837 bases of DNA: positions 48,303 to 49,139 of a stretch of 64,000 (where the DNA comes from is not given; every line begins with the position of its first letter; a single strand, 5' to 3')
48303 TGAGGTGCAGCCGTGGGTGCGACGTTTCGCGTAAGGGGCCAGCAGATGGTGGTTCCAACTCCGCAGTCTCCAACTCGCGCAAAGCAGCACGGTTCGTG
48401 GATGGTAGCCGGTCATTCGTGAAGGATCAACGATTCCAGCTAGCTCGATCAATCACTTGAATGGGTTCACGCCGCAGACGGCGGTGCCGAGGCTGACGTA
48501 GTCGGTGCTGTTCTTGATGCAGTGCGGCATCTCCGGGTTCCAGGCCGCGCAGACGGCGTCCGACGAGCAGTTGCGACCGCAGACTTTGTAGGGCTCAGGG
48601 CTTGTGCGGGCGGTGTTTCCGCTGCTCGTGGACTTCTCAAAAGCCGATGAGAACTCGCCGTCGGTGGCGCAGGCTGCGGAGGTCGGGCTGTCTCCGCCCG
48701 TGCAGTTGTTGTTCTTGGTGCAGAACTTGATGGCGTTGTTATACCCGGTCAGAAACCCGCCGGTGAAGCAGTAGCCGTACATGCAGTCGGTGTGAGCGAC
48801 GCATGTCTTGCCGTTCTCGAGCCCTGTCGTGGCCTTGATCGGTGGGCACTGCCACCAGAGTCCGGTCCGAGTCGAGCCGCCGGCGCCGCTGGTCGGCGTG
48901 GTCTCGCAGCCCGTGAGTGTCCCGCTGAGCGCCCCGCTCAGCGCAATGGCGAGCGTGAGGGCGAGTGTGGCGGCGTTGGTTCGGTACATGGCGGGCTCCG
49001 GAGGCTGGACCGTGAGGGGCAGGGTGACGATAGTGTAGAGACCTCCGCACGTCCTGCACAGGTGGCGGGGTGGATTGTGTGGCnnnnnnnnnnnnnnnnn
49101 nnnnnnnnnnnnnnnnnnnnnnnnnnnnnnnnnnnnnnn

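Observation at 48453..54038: Translationally coupled secreted module: giant Cys-rich repeat protein, Kelch propeller lipoprotein, and a low-GC Cys-rich lipoprotein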

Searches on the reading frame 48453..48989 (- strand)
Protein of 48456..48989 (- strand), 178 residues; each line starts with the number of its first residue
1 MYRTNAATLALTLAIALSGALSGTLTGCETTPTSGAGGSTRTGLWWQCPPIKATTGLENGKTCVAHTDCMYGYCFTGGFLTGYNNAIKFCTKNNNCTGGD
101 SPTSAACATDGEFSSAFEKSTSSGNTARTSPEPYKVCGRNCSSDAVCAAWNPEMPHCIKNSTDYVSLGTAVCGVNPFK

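Call 3: search_protein_families(library=pfam, proteins=[window:48453-48980:-], max_evalue=0.01)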
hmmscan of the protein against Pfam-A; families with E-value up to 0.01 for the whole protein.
window:48453-48980:- (175 aa): 0 families

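Call 4: search_protein_families(library=ncbifam, proteins=[window:48453-48980:-], max_evalue=0.01)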
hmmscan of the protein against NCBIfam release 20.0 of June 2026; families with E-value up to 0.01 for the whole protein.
window:48453-48980:- (175 aa): 1 family
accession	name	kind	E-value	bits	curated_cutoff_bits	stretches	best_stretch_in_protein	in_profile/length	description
NF005565.0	PRK07235.1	subfamily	0.0016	17.1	545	1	54-113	129-187/506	amidase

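Call 8: find_homologous_proteins(query=window:48453-48980:-, max_evalue=0.001)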
Query window:48453-48980:- (175 aa): 14 proteins with E <= 0.001 among 170 candidates.
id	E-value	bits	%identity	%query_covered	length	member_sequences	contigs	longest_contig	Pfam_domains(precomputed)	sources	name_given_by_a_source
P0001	2.1e-112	391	99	100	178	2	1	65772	-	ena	-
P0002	3.6e-79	283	77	87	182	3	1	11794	-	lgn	-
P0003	2.8e-66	241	70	83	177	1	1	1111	-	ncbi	-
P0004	5.6e-63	230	67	87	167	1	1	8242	-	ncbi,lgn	-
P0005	1.1e-62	229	66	96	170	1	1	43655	-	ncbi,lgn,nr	ncbi:MAG: hypothetical protein KC502_06495 [Myxococcales bacterium]|nr:hypothetical protein [Myxococ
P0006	4.1e-57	211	59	94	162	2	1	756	-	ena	-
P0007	2.1e-51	192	61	80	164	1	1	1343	-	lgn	-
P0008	6.7e-48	181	54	87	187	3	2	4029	-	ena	-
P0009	6.3e-47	178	65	73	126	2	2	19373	-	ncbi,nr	ncbi:MAG TPA: hypothetical protein DCQ06_02225 [Myxococcales bacterium]|nr:hypothetical protein [Myx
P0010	5.5e-45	171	53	87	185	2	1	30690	-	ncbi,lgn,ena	-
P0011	1.0e-44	171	59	77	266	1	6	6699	-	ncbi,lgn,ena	-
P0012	1.6e-43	167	47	98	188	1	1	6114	-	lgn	-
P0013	2.2e-43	166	58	79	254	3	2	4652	-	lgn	-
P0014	2.4e-42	163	56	77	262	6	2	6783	-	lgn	-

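Call 9: find_encoding_contigs(protein=P0005, flank=10000, max_places=2)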
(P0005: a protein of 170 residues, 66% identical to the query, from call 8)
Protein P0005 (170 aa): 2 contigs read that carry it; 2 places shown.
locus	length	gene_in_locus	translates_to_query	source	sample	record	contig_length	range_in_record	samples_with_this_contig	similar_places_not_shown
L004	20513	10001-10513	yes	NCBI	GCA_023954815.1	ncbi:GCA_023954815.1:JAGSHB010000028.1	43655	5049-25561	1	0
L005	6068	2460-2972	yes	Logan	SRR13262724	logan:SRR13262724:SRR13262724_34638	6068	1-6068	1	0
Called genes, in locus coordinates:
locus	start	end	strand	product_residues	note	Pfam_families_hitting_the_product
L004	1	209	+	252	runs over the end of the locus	PF05175:MTS, PF13649:Methyltransf_25 (faint)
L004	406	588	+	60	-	-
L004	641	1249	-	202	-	PF00574:CLP_protease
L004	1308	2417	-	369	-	PF01041:DegT_DnrJ_EryC1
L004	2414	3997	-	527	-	PF01408:GFO_IDH_MocA, PF02894:GFO_IDH_MocA_C (faint), PF22725:GFO_IDH_MocA_C3, PF25087:GMPPB_C (weak), PF25084:LbH_EIF2B (weak), PF00132:Hexapep, PF14602:Hexapep_2 (weak)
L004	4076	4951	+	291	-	PF01464:SLT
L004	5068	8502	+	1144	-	PF00526:Dicty_CTDC (weak)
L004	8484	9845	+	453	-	PF24681:Kelch_KLHDC2_KLHL20_DRC7, PF07646:Kelch_2 (faint), PF13415:Beta-prop_FBX42, PF01344:Kelch_1 (faint), PF24681:Kelch_KLHDC2_KLHL20_DRC7, PF13854:Kelch_HCF, PF24981:Beta-prop_ATRN-LZTR1, PF13415:Beta-prop_FBX42, +1 more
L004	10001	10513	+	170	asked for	-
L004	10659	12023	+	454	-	PF01595:CNNM, PF00571:CBS (faint), PF03471:CorC_HlyC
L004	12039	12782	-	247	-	PF08308:PEGA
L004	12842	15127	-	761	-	PF11992:TgpA_N, PF01841:Transglut_core, PF13559:DUF4129 (weak)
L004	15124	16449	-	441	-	-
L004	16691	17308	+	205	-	PF27545:CsoS1D_N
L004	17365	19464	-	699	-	PF01074:Glyco_hydro_38N (weak), PF03065:Glyco_hydro_57, PF09094:AmyA-A_glucT_m, PF09095:AmyA-gluTrfs_C (weak)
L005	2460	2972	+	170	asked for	-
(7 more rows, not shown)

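Call 10: find_encoding_contigs(protein=P0010, flank=10000, max_places=2)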
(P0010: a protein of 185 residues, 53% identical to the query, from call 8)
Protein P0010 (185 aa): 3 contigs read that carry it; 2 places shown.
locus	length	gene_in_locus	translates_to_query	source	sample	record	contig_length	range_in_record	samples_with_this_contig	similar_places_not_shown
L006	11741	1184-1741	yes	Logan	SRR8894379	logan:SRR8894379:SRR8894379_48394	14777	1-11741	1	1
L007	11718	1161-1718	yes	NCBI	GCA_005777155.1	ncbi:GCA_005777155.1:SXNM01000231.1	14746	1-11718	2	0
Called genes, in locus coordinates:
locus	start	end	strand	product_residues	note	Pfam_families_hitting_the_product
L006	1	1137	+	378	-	?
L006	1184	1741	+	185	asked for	-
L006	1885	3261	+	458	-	PF01595:CNNM, PF00571:CBS (weak), PF03471:CorC_HlyC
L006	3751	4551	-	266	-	PF08308:PEGA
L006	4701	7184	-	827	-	PF11992:TgpA_N, PF01841:Transglut_core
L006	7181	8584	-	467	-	-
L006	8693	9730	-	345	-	PF13679:Methyltransf_32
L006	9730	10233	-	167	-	PF00578:AhpC-TSA, PF08534:Redoxin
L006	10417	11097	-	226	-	-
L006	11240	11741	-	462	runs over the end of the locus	PF01554:MatE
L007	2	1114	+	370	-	?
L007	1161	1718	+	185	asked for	-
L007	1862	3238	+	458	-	PF01595:CNNM, PF00571:CBS (weak), PF03471:CorC_HlyC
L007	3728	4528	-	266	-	PF08308:PEGA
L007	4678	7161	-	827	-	PF11992:TgpA_N, PF01841:Transglut_core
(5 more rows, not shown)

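Call 11: find_encoding_contigs(protein=P0009, flank=10000, max_places=2)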
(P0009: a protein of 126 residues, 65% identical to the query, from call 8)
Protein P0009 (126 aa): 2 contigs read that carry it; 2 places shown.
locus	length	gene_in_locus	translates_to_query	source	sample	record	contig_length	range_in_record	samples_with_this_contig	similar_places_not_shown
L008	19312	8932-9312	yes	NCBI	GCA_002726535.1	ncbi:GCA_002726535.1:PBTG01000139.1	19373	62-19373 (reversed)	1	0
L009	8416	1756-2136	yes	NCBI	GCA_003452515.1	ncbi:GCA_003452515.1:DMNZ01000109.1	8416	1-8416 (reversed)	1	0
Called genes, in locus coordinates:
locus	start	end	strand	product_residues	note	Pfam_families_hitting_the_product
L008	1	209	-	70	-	PF00574:CLP_protease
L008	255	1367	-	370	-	PF00155:Aminotran_1_2 (weak), PF01041:DegT_DnrJ_EryC1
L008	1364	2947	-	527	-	PF01408:GFO_IDH_MocA, PF02894:GFO_IDH_MocA_C, PF22725:GFO_IDH_MocA_C3, PF25084:LbH_EIF2B, PF25087:GMPPB_C, PF00132:Hexapep (weak), PF14602:Hexapep_2 (weak)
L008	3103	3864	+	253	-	PF13406:SLT_2 (faint), PF01464:SLT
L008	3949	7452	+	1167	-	PF00526:Dicty_CTDC (weak)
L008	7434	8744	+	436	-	PF24681:Kelch_KLHDC2_KLHL20_DRC7, PF24996:NANM (faint), PF13415:Beta-prop_FBX42, PF13854:Kelch_HCF, PF24681:Kelch_KLHDC2_KLHL20_DRC7, PF24981:Beta-prop_ATRN-LZTR1, PF13418:Beta-prop_TYW4 (weak), PF24681:Kelch_KLHDC2_KLHL20_DRC7 (weak), +1 more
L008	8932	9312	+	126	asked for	-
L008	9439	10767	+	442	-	PF00571:CBS (faint), PF01595:CNNM, PF03471:CorC_HlyC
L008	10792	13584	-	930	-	PF00526:Dicty_CTDC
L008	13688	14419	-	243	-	PF08308:PEGA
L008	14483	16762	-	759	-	PF11992:TgpA_N, PF01841:Transglut_core, PF13559:DUF4129 (weak)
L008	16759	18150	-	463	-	-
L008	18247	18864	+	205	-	PF27545:CsoS1D_N, PF00936:BMC (faint)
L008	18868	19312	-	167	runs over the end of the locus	?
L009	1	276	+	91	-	?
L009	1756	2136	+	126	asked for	-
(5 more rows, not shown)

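Call 12: find_encoding_contigs(protein=P0002, flank=10000, max_places=2)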
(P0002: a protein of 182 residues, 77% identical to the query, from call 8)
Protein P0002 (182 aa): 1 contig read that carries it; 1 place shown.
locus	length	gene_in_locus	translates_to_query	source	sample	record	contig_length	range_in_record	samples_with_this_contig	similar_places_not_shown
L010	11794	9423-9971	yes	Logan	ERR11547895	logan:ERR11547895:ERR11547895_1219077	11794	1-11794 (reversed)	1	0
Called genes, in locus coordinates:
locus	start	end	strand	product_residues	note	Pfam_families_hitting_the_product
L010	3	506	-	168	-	?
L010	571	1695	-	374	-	PF01041:DegT_DnrJ_EryC1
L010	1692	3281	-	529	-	PF01408:GFO_IDH_MocA, PF22725:GFO_IDH_MocA_C3, PF00132:Hexapep (weak), PF25084:LbH_EIF2B (weak), PF25087:GMPPB_C (weak), PF14602:Hexapep_2 (weak)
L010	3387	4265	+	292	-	PF01464:SLT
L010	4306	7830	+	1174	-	PF00526:Dicty_CTDC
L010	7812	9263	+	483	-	PF01344:Kelch_1 (faint), PF13415:Beta-prop_FBX42, PF24681:Kelch_KLHDC2_KLHL20_DRC7, PF24981:Beta-prop_ATRN-LZTR1, PF13854:Kelch_HCF, PF13418:Beta-prop_TYW4, PF07646:Kelch_2 (faint), PF13415:Beta-prop_FBX42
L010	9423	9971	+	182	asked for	-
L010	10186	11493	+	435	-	PF01595:CNNM, PF00571:CBS (faint), PF03471:CorC_HlyC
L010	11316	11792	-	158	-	?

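Call 16: find_related_loci(query=A1, collection=genome_contigs, flank=10000)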
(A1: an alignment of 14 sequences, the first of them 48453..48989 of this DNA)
Query A1 (178 aa) in genome_contigs; peptide patterns used: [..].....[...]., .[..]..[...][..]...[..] (x = any residue, [..] = any of these).
112 stretches matched a pattern; 16 encode a relative of the query (tblastn E <= 1e-3); 16 distinct loci.
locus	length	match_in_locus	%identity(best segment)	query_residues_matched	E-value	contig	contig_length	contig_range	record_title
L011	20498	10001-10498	66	11-178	2e-65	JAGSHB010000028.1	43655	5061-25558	MAG: Myxococcales bacterium isolate GY13CH_bin.24 k141_497044_length_43655_cov_11.9714, whole genome shotgun sequence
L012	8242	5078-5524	67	27-178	4e-65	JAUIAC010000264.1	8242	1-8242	MAG: bacterium isolate 5_bin.26 NODE_6010_length_8242_cov_2.831177, whole genome shotgun sequence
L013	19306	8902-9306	66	41-177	9e-60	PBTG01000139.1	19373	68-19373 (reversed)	MAG: Myxococcales bacterium isolate NP66 MHASMcontig_72227, whole genome shotgun sequence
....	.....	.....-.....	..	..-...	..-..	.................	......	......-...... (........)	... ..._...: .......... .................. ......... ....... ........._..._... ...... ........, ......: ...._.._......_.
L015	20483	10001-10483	53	23-178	3e-51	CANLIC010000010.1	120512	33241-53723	MAG: Myxococcales bacterium isolate TH-Jun18-32 genome assembly, contig: TH-Jun18-C163, whole genome shotgun sequence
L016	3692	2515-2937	57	45-178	8e-51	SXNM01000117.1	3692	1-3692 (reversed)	MAG: Proteobacteria bacterium isolate F1-120-MAGs196 F1-120__c235135, whole genome shotgun sequence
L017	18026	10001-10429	58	42-178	6e-50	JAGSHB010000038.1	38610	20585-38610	MAG: Myxococcales bacterium isolate GY13CH_bin.24 k141_50746_length_38610_cov_15.3497, whole genome shotgun sequence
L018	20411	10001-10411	57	45-178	2e-49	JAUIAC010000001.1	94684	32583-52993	MAG: bacterium isolate 5_bin.26 NODE_362_length_94684_cov_3.429878, whole genome shotgun sequence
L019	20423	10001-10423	56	45-178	5e-49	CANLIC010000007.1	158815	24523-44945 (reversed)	MAG: Myxococcales bacterium isolate TH-Jun18-32 genome assembly, contig: TH-Jun18-C78, whole genome shotgun sequence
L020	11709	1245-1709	54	27-176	2e-48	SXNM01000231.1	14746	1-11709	MAG: Proteobacteria bacterium isolate F1-120-MAGs196 F1-120__c504116, whole genome shotgun sequence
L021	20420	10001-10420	56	45-178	4e-48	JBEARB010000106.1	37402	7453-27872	MAG: Pseudomonadota bacterium isolate muddycreek_2019_sw_WHONDRS-S19S_0082_B_bin.95 scaffold_2019629, whole genome shotg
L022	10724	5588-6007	56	45-178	3e-47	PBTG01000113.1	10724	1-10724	MAG: Myxococcales bacterium isolate NP66 MHASMcontig_59695, whole genome shotgun sequence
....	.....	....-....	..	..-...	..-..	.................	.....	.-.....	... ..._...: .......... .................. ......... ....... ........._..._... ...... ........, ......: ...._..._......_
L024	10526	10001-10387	53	52-178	2e-41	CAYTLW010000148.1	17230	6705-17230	MAG TPA_asm: uncultured Enterobacteriaceae bacterium isolate binchicken_co141_175 genome assembly, contig: NODE_14117_le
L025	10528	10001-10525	43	9-178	5e-38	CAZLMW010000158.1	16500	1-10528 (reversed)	MAG TPA_asm: uncultured Enterobacteriaceae bacterium isolate binchicken_co46_896 genome assembly, contig: NODE_6555_leng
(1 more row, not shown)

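Call 21: find_encoding_contigs(protein=P0011, flank=10000, max_places=3)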
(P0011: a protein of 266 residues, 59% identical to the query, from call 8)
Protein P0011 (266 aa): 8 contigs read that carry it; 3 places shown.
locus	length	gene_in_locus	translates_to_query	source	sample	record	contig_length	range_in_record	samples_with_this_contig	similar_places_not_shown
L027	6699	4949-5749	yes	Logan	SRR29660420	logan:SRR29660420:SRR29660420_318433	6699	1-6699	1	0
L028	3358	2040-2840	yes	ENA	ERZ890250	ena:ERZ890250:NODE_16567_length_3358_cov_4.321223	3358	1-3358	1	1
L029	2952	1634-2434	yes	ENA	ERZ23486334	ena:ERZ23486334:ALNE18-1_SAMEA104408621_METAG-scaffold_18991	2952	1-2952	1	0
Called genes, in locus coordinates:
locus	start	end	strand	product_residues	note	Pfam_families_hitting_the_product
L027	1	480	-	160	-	?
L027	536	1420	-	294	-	PF00231:ATP-synt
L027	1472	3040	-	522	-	PF02874:ATP-synt_ab_N, PF00006:ATP-synt_ab, PF00306:ATP-synt_ab_C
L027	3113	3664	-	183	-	PF00213:OSCP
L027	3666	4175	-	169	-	PF00430:ATP-synt_B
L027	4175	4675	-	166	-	PF00430:ATP-synt_B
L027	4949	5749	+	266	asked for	-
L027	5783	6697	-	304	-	?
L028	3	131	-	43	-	?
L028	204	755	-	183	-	PF00213:OSCP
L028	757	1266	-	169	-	PF00430:ATP-synt_B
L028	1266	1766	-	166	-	PF00430:ATP-synt_B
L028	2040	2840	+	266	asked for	-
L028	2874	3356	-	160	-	?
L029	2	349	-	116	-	?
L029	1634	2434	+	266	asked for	-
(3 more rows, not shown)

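Call 22: find_encoding_contigs(protein=P0014, flank=10000, max_places=3)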
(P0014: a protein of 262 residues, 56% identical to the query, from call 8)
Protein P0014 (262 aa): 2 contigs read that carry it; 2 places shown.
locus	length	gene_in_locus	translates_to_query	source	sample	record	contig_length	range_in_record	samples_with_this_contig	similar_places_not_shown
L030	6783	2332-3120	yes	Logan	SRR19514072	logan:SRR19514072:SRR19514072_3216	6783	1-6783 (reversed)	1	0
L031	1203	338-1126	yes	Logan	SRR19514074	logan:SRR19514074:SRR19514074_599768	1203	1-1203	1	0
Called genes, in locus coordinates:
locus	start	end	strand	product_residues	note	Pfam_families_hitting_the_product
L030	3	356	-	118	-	?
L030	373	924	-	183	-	PF00213:OSCP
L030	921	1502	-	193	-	PF00430:ATP-synt_B, PF05405:Mt_ATP-synt_B (faint)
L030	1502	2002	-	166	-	PF00430:ATP-synt_B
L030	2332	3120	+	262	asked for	-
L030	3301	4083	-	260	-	-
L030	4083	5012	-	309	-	PF00005:ABC_tran, PF02463:SMC_N (faint), PF13304:AAA_21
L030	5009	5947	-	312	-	-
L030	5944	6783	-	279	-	?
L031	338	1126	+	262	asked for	-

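Call 23: predict_structure(alignment_id=A1)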
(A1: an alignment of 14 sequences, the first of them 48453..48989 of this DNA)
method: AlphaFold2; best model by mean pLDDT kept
length: 178 residues; sequences in the alignment: 14
mean_pLDDT: 71.7   pTM: 0.62
mean pLDDT of the five models: 71.7, 68.7, 64.5, 61.1, 58.1
residues with pLDDT >= 90: 29; 70-90: 75; 50-70: 42; < 50: 32
segments of 3 or more residues with pLDDT < 50: 1-10, 18-39
pLDDT, mean of each block of 10 residues (from residue 1): 43 50 44 39 69 78 88 84 89 66 66 82 74 83 93 89 69 85
secondary structure, 60 per line:
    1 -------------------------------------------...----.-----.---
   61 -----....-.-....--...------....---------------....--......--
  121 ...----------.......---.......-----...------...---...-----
elements in order: E73-76 E88-91 H107-110 E113-118 E134-140 H144-150 E156-158 E165-167 E171-173

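Call 28: fold_search(model_id=the predicted structure, library=pdb)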
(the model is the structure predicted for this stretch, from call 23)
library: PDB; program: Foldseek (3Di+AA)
matches with E <= 10: 40; with E <= 0.001: 0
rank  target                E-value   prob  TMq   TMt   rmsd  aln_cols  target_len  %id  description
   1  1gl0_E                6.1e-01  0.08  0.15  0.12  12.9        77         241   16  structure of the complex between bovine alpha-chymotrypsin and PMP-D2v, an inhibitor from the insect Locusta migratori (released 2001-11-28)
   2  1p2n_A                7.9e-01  0.04  0.15  0.12  15.7        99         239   14  Structural consequences of accommodation of four non-cognate amino-acid residues in the S1 pocket of bovine trypsin an (released 2004-04-20)
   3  1dlk_B                8.9e-01  0.06  0.19  0.15  15.8       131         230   14  CRYSTAL STRUCTURE ANALYSIS OF DELTA-CHYMOTRYPSIN BOUND TO A PEPTIDYL CHLOROMETHYL KETONE INHIBITOR (released 2000-05-03)
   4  1p2m_A                1.1e+00  0.04  0.15  0.12  15.7        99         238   14  Structural consequences of accommodation of four non-cognate amino-acid residues in the S1 pocket of bovine trypsin an (released 2004-04-20)
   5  3t62_A                1.9e+00  0.03  0.15  0.12  15.7        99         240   14  Crystal structure of recombinant Kunitz Type serine protease Inhibitor-1 from the Caribbean Sea anemone Stichodactyla  (released 2012-08-01)
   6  1gl1_A                2.0e+00  0.02  0.15  0.11  16.1       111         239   13  structure of the complex between bovine alpha-chymotrypsin and PMP-C, an inhibitor from the insect Locusta migratoria (released 2001-11-28)
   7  1acb_E                2.9e+00  0.02  0.15  0.12  16.1       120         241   13  CRYSTAL AND MOLECULAR STRUCTURE OF THE BOVINE ALPHA-CHYMOTRYPSIN-EGLIN C COMPLEX AT 2.0 ANGSTROMS RESOLUTION (released 1993-10-31)
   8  1zjk                  3.3e+00  0.01  0.14  0.08  15.2       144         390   12  Crystal structure of the zymogen catalytic region of human MASP-2 (released 2005-07-26)
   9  1pcn                  3.7e+00  0.04  0.19  0.31   9.2        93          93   15  SOLUTION STRUCTURE OF PORCINE PANCREATIC PROCOLIPASE AS DETERMINED FROM 1H HOMONUCLEAR TWO-AND THREE-DIMENSIONAL NMR (released 1994-12-20)
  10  4kp0                  3.7e+00  0.02  0.15  0.12  15.6        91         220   11  Crystal Structure of the human Chymase with TJK002 (released 2013-10-30)
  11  7h60                  4.7e+00  0.01  0.16  0.13  16.1       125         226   11  THE 1.875 A CRYSTAL STRUCTURE OF HUMAN CHYMASE IN COMPLEX WITH 3-[[ethoxycarbonyl(methyl)amino]methyl]-5-fluoro-1-(napht (released 2025-03-05)
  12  4rww_C                5.0e+00  0.01  0.14  0.21  13.2        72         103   14  Crystal Structure of L. monocytogenes PstA in complex with cyclic-di-AMP (released 2014-12-17)
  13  1hj9                  5.0e+00  0.01  0.15  0.13  15.2       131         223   13  Atomic resolution structures of trypsin provide insight into structural radiation damage (released 2002-01-04)
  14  1ybw_A                5.4e+00  0.02  0.17  0.13  13.2       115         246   11  Protease domain of HGFA with no inhibitor (released 2005-02-15)
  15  4ag2_A                5.7e+00  0.01  0.14  0.12  15.2       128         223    8  Human Chymase - Fynomer Complex (released 2012-07-11)
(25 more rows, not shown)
